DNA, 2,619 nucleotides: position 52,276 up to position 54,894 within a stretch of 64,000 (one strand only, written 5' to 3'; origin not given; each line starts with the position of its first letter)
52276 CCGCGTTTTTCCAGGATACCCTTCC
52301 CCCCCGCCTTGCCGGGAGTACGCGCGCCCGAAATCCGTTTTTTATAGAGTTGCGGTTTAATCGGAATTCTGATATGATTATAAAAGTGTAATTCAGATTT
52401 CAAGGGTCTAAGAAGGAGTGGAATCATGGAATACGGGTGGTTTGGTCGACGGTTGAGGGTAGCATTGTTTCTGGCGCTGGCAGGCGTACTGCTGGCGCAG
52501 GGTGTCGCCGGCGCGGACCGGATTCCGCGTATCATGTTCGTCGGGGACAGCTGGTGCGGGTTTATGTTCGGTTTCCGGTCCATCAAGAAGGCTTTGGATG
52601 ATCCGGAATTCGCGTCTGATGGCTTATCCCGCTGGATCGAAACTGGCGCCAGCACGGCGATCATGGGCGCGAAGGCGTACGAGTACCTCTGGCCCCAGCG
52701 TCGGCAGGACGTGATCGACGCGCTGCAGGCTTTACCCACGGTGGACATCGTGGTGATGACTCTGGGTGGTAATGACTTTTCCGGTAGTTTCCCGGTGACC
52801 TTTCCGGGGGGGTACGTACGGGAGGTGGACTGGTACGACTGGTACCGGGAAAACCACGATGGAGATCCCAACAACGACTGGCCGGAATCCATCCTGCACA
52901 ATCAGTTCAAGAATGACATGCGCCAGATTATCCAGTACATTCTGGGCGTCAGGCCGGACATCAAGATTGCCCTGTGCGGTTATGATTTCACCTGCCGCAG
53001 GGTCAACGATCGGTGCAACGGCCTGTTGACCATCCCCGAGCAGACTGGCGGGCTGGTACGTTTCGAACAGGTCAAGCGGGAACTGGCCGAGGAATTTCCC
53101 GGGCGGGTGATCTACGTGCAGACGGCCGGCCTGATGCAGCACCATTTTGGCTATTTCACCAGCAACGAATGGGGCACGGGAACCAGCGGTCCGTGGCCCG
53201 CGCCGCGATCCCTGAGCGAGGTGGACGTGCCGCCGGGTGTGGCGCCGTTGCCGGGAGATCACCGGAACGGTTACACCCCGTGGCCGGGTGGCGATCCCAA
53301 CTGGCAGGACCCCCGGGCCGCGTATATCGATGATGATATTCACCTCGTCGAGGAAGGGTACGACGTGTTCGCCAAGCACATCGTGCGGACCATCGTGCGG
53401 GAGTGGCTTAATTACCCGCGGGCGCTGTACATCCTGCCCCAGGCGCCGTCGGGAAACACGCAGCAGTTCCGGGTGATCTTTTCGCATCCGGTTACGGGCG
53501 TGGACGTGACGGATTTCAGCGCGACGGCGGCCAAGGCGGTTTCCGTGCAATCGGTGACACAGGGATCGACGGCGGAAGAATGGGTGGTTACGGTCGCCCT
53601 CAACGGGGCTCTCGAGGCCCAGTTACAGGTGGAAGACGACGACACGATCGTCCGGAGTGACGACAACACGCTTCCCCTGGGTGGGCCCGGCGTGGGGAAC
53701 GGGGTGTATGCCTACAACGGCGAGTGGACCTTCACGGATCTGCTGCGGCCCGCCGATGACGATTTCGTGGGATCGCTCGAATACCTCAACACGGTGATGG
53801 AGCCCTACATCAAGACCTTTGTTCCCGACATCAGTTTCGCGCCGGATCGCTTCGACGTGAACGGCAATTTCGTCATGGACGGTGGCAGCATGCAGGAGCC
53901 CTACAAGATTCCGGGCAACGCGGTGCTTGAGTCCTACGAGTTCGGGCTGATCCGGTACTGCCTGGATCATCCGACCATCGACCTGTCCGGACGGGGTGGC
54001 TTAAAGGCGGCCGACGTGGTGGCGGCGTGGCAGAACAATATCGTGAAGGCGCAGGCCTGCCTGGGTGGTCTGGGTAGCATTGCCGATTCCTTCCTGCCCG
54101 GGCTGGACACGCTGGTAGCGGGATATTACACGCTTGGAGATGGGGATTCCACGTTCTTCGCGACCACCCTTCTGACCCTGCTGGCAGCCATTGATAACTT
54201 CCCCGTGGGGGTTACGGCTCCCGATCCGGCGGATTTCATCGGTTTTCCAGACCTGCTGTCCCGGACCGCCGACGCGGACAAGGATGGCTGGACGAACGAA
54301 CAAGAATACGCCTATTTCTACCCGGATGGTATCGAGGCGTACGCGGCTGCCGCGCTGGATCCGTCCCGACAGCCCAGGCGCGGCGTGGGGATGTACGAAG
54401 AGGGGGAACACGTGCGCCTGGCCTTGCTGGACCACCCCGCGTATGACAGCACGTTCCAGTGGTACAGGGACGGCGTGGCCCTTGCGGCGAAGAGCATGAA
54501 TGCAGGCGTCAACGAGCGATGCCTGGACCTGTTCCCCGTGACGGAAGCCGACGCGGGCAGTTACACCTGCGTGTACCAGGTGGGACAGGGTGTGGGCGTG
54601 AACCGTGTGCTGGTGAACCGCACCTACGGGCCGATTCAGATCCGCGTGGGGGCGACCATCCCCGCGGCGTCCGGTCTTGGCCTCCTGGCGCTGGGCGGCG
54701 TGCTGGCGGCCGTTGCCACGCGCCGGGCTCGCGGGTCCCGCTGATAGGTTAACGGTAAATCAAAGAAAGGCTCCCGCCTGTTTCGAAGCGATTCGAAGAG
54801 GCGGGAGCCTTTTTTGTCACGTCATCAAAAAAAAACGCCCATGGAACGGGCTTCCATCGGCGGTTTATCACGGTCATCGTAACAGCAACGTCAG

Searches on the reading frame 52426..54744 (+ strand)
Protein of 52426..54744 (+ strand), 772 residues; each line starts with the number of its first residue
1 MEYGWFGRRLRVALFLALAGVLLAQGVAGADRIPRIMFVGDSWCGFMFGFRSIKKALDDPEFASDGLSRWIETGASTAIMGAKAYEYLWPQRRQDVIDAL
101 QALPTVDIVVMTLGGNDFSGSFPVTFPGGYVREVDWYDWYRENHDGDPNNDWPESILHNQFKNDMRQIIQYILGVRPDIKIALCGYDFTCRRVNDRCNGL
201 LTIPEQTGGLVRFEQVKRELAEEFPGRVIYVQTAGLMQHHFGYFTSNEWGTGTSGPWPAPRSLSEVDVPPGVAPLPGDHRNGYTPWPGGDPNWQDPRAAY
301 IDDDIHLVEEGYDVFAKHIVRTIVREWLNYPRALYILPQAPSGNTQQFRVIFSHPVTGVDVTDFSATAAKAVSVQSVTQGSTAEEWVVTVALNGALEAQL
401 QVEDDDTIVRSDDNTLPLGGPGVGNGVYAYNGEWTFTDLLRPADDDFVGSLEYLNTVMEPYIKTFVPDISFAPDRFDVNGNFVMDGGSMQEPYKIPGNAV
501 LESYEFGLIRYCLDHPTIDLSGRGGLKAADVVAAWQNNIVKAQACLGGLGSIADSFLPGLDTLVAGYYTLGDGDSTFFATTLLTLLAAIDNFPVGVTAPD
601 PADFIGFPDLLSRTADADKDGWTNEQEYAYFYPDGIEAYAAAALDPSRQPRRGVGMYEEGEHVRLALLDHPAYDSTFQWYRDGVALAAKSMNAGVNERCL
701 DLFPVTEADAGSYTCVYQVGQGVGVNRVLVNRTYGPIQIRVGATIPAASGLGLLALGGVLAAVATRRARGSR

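Call 23: search_protein_families(library=pfam, proteins=[window:52426-54744:+], max_evalue=0.01)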
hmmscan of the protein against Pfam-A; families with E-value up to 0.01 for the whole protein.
window:52426-54744:+ (772 aa): 3 families
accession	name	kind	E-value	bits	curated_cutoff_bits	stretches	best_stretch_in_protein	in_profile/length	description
PF13472.12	Lipase_GDSL_2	-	4e-05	24.6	32.9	1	78-242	40-158/178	GDSL-like Lipase/Acylhydrolase family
PF13927.12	Ig_3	-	0.00024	22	30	1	658-717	14-76/78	Immunoglobulin domain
PF13895.12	Ig_2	-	0.00031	21.4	27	1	675-727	29-73/79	Immunoglobulin domain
